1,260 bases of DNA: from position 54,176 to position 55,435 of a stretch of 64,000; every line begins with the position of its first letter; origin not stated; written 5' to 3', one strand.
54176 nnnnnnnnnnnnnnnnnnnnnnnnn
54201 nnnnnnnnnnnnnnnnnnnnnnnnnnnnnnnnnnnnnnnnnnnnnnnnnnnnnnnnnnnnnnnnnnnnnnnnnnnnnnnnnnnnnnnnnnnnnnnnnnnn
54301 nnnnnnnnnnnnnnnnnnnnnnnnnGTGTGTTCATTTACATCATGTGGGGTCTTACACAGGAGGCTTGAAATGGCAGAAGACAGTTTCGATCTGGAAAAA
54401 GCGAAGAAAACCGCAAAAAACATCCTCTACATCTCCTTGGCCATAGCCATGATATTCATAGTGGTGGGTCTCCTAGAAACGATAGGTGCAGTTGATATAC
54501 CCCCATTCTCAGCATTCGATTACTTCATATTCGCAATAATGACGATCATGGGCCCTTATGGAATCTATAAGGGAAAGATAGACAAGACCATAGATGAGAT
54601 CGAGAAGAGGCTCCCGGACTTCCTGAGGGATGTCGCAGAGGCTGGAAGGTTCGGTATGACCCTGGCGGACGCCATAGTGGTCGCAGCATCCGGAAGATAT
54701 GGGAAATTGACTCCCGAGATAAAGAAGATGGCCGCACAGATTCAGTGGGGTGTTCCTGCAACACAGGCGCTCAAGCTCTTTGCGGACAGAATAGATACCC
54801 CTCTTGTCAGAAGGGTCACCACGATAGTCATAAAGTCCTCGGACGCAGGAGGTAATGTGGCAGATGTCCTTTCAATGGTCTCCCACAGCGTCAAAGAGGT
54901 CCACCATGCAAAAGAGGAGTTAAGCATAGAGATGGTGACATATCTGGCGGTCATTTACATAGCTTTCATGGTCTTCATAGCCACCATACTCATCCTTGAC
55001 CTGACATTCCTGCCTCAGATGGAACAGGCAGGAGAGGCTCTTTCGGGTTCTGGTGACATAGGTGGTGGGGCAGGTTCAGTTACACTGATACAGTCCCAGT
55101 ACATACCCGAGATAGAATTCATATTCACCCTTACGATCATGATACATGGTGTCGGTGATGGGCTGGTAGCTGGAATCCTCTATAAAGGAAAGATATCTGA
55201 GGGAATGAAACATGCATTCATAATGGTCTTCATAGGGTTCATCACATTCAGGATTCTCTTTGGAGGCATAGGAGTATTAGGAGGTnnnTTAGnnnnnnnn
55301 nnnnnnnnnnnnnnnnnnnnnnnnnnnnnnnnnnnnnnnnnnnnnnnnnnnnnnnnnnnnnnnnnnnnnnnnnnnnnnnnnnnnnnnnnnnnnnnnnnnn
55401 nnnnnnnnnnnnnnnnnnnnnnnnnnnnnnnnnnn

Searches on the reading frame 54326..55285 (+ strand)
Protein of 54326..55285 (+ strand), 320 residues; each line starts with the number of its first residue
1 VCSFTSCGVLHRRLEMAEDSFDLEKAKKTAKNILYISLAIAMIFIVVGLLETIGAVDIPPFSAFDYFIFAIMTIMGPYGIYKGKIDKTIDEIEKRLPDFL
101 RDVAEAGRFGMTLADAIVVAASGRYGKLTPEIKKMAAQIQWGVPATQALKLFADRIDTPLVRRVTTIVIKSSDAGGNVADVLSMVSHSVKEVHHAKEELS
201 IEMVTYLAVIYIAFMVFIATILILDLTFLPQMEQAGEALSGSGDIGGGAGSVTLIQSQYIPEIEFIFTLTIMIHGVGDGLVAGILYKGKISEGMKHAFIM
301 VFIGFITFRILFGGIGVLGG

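Call 57: search_protein_families(library=pfam, proteins=[window:54326-55285:+], max_evalue=0.001)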
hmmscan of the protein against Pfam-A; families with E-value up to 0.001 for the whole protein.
window:54326-55285:+ (320 aa): 2 families
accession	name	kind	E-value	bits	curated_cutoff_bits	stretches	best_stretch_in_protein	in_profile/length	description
PF00482.28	T2SSF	-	3.9e-16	59.6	25.2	1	99-224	1-123/125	Type II secretion system (T2SS), protein F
PF20332.3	DUF6627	-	0.00088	19.8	27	0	178-221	67-110/125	Family of unknown function (DUF6627)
